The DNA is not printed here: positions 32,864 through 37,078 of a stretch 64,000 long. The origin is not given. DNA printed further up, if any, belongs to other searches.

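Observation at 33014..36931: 1305-aa helicase-PLD nuclease-zinc ribbon fusion: candidate single-gene anti-phage defence system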

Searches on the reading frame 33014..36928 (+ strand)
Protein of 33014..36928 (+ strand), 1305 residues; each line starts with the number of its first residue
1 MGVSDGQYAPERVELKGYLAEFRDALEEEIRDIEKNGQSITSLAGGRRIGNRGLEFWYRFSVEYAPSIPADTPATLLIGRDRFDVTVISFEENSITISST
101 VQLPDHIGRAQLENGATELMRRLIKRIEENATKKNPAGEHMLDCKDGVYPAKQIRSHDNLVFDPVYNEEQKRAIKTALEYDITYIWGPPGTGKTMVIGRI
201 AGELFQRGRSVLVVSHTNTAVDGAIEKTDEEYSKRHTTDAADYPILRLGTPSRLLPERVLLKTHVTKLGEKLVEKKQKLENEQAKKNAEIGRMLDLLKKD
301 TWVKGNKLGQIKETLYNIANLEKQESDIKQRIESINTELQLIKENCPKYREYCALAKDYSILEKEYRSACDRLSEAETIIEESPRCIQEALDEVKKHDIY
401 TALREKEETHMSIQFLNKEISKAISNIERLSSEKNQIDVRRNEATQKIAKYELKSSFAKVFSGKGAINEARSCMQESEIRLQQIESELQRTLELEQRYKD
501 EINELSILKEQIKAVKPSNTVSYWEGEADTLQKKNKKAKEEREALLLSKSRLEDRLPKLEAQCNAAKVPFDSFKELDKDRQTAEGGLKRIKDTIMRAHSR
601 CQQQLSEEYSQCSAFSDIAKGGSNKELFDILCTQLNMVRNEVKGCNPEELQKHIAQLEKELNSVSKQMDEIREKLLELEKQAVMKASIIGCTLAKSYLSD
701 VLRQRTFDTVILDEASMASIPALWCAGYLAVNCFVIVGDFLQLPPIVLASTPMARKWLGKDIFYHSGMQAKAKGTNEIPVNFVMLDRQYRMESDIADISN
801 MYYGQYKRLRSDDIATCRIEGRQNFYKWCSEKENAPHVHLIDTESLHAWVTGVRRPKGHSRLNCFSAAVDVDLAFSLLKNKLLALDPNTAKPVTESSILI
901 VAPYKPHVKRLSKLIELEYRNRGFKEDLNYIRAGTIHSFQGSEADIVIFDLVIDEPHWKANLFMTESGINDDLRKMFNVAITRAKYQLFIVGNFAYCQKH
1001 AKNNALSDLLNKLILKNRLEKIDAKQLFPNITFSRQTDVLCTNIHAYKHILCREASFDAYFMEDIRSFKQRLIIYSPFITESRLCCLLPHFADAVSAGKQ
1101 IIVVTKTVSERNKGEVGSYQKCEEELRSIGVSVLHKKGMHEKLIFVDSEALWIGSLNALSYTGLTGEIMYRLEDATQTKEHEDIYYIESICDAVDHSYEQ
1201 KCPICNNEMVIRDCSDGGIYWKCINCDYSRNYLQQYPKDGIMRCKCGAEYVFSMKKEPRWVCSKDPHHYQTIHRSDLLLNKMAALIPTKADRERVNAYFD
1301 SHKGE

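Call 3: search_protein_families(library=pfam, proteins=[window:33014-36928:+], max_evalue=0.1)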
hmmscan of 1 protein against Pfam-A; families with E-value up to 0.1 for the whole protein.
window:33014-36928:+ (1305 aa): 24 families
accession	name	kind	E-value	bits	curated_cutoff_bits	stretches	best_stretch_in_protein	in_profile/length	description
PF13086.12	AAA_11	-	8.7e-35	121.2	27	2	166-345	2-184/257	AAA domain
PF13087.12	AAA_12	-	8.8e-24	84.6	27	1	779-993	14-193/195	AAA domain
PF13245.12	AAA_19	-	1.9e-12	48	25.1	1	170-261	1-72/134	AAA domain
PF13604.12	AAA_30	-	5.5e-09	36.5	27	1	166-226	2-64/191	AAA domain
PF13538.12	UvrD_C_2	-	3.2e-06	27.3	27.4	1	931-991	2-52/52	UvrD-like helicase C-terminal domain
PF04851.21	ResIII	-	1.4e-05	25.5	22.5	1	168-236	6-81/164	Type III restriction enzyme, res subunit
PF13091.12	PLDc_2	-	1.8e-05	25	27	1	1063-1182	3-125/132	PLD-like domain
PF01443.25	Viral_helicase1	-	2.7e-05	24.5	21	1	681-746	34-100/228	Viral superfamily 1 RNA helicase core domain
PF05127.21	NAT10_TcmA_helicase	-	0.00077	19.8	22.7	0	185-237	2-55/176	RNA cytidine acetyltransferase NAT10/TcmA, helicase domain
PF13401.12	AAA_22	-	0.0011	19.7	27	1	182-215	7-40/130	AAA domain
PF00004.35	AAA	-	0.0015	19.5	21.2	1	184-217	2-32/131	ATPase family associated with various cellular activities (AAA)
PF13476.12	AAA_23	-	0.002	19.2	27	1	153-381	6-197/201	AAA domain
PF02562.22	PhoH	-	0.002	18.1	27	1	167-207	6-46/205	PhoH-like protein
PF20720.3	nSTAND3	-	0.0035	17.5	27.2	1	167-219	4-56/155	Novel STAND NTPase 3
PF24883.2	NPHP3_N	-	0.005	17.5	24.8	0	180-213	22-55/164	Nephrocystin 3, N-terminal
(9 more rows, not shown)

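Call 4: search_protein_families(library=padloc, proteins=[window:33014-36928:+], max_evalue=0.1)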
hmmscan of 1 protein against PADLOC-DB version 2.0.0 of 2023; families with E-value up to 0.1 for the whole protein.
window:33014-36928:+ (1305 aa): 12 families
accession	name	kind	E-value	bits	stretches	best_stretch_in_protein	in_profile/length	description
PDLC03920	MkoA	-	8.1e-55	184.6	2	646-1013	731-1097/1112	-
PDLC03924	MkoC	-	1.8e-46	156.8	2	878-1183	841-1121/1136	-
PDLC03921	MkoA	-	1e-35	120.8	2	570-1014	1171-1587/1607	-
PDLC01734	typeIV_RecD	-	1.6e-11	41.2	3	165-221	339-395/763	RecD_0_IVD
PDLC05009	PDC-S37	-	4.3e-08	29.4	2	170-222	298-350/1550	-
PDLC02614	DrmC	-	2.8e-07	28.4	1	1056-1166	21-127/153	DrmC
PDLC01087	C3a187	-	1.2e-05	22.4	1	168-217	198-247/559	NERD+UvrD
PDLC04140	mad8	-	2.4e-05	22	1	180-291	27-114/314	mads_8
PDLC03922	MkoB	-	0.00072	16.9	1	1059-1164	314-421/610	-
PDLC00582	JetC3|JetC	-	0.0096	11.7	1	274-510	777-1016/1472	DUF3584 domain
PDLC00581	JetC3|JetC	-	0.058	9.1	0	312-679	736-1161/1473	DUF3584 domain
PDLC03865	LmuB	-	0.07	9.3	2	436-680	247-501/1007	-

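Call 5: search_protein_families(library=ncbifam, proteins=[window:33014-36928:+], max_evalue=0.1)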
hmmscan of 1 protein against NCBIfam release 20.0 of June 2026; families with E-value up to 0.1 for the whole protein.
window:33014-36928:+ (1305 aa): 12 families
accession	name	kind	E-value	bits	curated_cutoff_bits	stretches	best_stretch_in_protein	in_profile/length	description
TIGR00376.1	TIGR00376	hypoth_equivalog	3.5e-40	138.1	348.9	2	638-1011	299-628/639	IGHMBP2 family helicase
NF040671.1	PLuB_AAA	exception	7.6e-29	99.8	999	2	677-995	926-1233/1256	PLuB system helicase-like protein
TIGR01448.2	helicase_RecD2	equivalog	1.2e-10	40.2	500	2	165-215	316-366/713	SF1B family DNA helicase RecD2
TIGR01447.1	recD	equivalog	1.3e-10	40.5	310.15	1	120-202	121-185/597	exodeoxyribonuclease V subunit alpha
NF058533.1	antiphage_ProA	equivalog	3.5e-06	24.7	1500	1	170-221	654-705/1903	anti-phage protein ProA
NF045487.1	ASRP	equivalog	4.7e-05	22.2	300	2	522-683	313-477/593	archaea-specific SMC-related protein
TIGR00176.1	mobB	equivalog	0.0012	18.9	76.2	1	183-222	2-41/155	molybdopterin-guanine dinucleotide biosynthesis protein B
TIGR02169.1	SMC_prok_A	equivalog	0.0016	16.2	729.4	1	270-380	386-500/1165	chromosome segregation protein SMC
NF005931.1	PRK07952.1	equivalog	0.012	15.2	357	1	152-217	66-136/246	replicative helicase loader DnaC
TIGR00064.1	ftsY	equivalog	0.017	14.4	260.7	1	167-229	67-127/279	signal recognition particle-docking protein FtsY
NF011056.0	PRK14489.1-1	equivalog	0.028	13.5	379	1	179-245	202-265/363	bifunctional molybdenum cofactor guanylyltransferase MobA/molybdopterin-guanine dinucleotide biosynthesis adaptor protein MobB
NF007365.0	PRK09862.1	equivalog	0.036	12.7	530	1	161-204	190-234/506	YifB family Mg chelatase-like AAA ATPase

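Call 6: find_homologous_proteins(query=window:33014-36928:+, max_evalue=0.00001)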
Query window:33014-36928:+ (1305 aa): 424 proteins with E <= 0.00001 among 8000 candidates; the best 120 are listed.
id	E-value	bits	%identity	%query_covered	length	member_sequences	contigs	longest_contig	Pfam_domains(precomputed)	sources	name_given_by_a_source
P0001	0.0e+0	2973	100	100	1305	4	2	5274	PF13538.13,PF13087.13,PF13086.13,PF13604.13,PF13091.13,PF13245.13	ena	-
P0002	0.0e+0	1616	57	100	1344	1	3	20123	PF13538.13,PF13087.13,PF13086.13,PF01443.25,PF13604.13,PF13091.13,PF13245.13,PF04851.22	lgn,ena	-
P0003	0.0e+0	1610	57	100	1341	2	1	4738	PF13538.13,PF13087.13,PF13086.13,PF05127.22,PF01443.25,PF13604.13,PF13091.13,PF13245.13,PF04851.22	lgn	-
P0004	0.0e+0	1601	56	100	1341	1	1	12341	PF13538.13,PF13087.13,PF13086.13,PF05127.22,PF01443.25,PF13604.13,PF13091.13,PF13245.13,PF00004.36,PF04851.22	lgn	-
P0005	0.0e+0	1597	56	100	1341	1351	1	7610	PF13538.13,PF13087.13,PF13086.13,PF05127.22,PF01443.25,PF13604.13,PF13091.13,PF13245.13,PF04851.22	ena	-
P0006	0.0e+0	1595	56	100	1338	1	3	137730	PF13538.13,PF13087.13,PF13086.13,PF01443.25,PF13604.13,PF13091.13,PF13245.13,PF04851.22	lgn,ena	-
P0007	0.0e+0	1590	56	100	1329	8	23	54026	PF13538.13,PF13087.13,PF13086.13,PF01443.25,PF13604.13,PF13091.13,PF13245.13,PF00004.36,PF13401.13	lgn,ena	-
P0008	0.0e+0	1586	56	99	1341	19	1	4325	PF13538.13,PF13087.13,PF13086.13,PF01443.25,PF13604.13,PF13091.13,PF13245.13,PF04851.22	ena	-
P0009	0.0e+0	1585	55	100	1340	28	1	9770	PF13538.13,PF13087.13,PF13086.13,PF05127.22,PF01443.25,PF13604.13,PF13091.13,PF13245.13,PF13401.13,PF04851.22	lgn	-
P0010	0.0e+0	1582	56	100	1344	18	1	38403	PF13538.13,PF13087.13,PF13086.13,PF01443.25,PF13604.13,PF13091.13,PF13245.13,PF04851.22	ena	-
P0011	0.0e+0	1581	57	100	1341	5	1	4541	PF13538.13,PF13087.13,PF13086.13,PF01443.25,PF13604.13,PF13091.13,PF13245.13,PF04851.22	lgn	-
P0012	0.0e+0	1575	57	99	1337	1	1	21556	PF13538.13,PF13087.13,PF13086.13,PF05127.22,PF01443.25,PF13604.13,PF13091.13,PF13245.13,PF13408.13,PF04851.22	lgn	-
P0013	0.0e+0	1574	55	100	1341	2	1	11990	PF13538.13,PF13087.13,PF13086.13,PF01443.25,PF13604.13,PF13091.13,PF13245.13,PF04851.22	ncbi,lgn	ncbi:MAG: AAA domain-containing protein [Anaerovoracaceae bacterium]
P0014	0.0e+0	1572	56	99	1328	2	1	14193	PF13538.13,PF13087.13,PF13086.13,PF01443.25,PF13604.13,PF13091.13,PF13245.13,PF04851.22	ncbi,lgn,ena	-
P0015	0.0e+0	1571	56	100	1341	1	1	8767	PF13538.13,PF13087.13,PF13086.13,PF01443.25,PF13604.13,PF13091.13,PF13245.13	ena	-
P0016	0.0e+0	1567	55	100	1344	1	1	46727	PF13538.13,PF13087.13,PF13086.13,PF01443.25,PF13604.13,PF13091.13,PF13245.13,PF00004.36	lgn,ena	-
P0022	0.0e+0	1548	55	100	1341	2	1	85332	PF13538.13,PF13087.13,PF13086.13,PF01443.25,PF13604.13,PF13091.13,PF13245.13,PF04851.22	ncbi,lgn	-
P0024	0.0e+0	1545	55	100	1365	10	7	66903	PF13538.13,PF13087.13,PF13086.13,PF13604.13,PF13091.13,PF13245.13,PF04851.22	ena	-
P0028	0.0e+0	1543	55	99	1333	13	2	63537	PF13538.13,PF13087.13,PF13086.13,PF01443.25,PF13604.13,PF13091.13,PF13245.13,PF13408.13,PF01637.25,PF04851.22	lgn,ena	-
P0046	0.0e+0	1518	55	100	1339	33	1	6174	PF13538.13,PF13087.13,PF13086.13,PF01443.25,PF13604.13,PF13091.13,PF13245.13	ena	-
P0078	0.0e+0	1390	51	99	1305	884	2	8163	PF13538.13,PF13087.13,PF13086.13,PF01443.25,PF13604.13,PF13091.13,PF13245.13,PF04851.22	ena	-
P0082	0.0e+0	1381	51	99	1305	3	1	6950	PF13538.13,PF13087.13,PF13086.13,PF01443.25,PF13604.13,PF13091.13,PF13245.13,PF04851.22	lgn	-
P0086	0.0e+0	1376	51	99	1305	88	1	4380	PF13538.13,PF13087.13,PF13086.13,PF01443.25,PF13604.13,PF13091.13,PF13245.13,PF04851.22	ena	-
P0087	0.0e+0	1375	50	100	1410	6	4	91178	PF13087.13,PF13086.13,PF01443.25,PF13604.13,PF13091.13,PF13245.13,PF13408.13,PF13401.13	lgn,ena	-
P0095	0.0e+0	1341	50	99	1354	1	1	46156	PF13538.13,PF13087.13,PF13086.13,PF01443.25,PF13604.13,PF13245.13,PF13408.13,PF04851.22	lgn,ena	-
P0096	0.0e+0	1340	49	99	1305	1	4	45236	PF13538.13,PF13087.13,PF13086.13,PF01443.25,PF13604.13,PF13091.13,PF13245.13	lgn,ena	-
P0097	0.0e+0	1313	49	99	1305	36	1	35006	PF13538.13,PF13087.13,PF13086.13,PF01443.25,PF13604.13,PF13091.13,PF13245.13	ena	-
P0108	0.0e+0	1246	45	99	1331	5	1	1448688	PF13538.13,PF13087.13,PF13086.13,PF13604.13,PF13091.13,PF13245.13,PF04851.22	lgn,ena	-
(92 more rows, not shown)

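Call 7: search_solved_structures(query=window:33014-36928:+, max_evalue=0.01)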
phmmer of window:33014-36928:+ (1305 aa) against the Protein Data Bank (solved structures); distinct sequences matched with E-value up to 0.01: 21.
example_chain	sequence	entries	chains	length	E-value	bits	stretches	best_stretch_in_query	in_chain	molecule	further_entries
2xzo_A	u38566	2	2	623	7.4e-18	66.6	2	638-1002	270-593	REGULATOR OF NONSENSE TRANSCRIPTS 1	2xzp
2gjk_A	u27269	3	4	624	7.4e-18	66.6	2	638-1002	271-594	Regulator of nonsense transcripts 1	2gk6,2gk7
6ej5_A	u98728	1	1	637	8.1e-18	66.5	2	638-1002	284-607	Regulator of nonsense transcripts 1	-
9qwn_A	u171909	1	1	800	1.9e-17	65.2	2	638-1002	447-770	Isoform 2 of Regulator of nonsense transcripts 1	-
2wjv_A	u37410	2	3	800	2e-17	65.2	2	638-1002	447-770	REGULATOR OF NONSENSE TRANSCRIPTS 1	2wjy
5eaw_A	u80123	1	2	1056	2.2e-14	55.1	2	699-1012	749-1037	DNA replication ATP-dependent helicase/nuclease DNA2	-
5eax_A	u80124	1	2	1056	2.2e-14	55.1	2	699-1012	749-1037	DNA replication ATP-dependent helicase/nuclease DNA2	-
5ean_A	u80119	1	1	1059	2.2e-14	55.1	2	699-1012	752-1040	DNA replication ATP-dependent helicase/nuclease DNA2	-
8ftm_A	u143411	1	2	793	1.6e-13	52.2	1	660-994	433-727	5'-3' RNA helicase-like protein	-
8fth_A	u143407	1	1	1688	2.1e-12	48.5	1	657-994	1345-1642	5'-3' RNA helicase-like protein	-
8ftk_A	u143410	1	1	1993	3.4e-12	47.9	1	660-994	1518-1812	5'-3' RNA helicase-like protein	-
8rd3_A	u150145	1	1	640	1.2e-11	46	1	634-803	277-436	ATP-dependent helicase NAM7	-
2xzl_A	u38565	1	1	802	3.2e-11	44.6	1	634-803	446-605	ATP-DEPENDENT HELICASE NAM7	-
9qdq_A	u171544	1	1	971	6.7e-11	43.6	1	634-803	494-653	ATP-dependent helicase NAM7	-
4b3g_A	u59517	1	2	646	6.9e-10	40.2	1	147-255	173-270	DNA-BINDING PROTEIN SMUBP-2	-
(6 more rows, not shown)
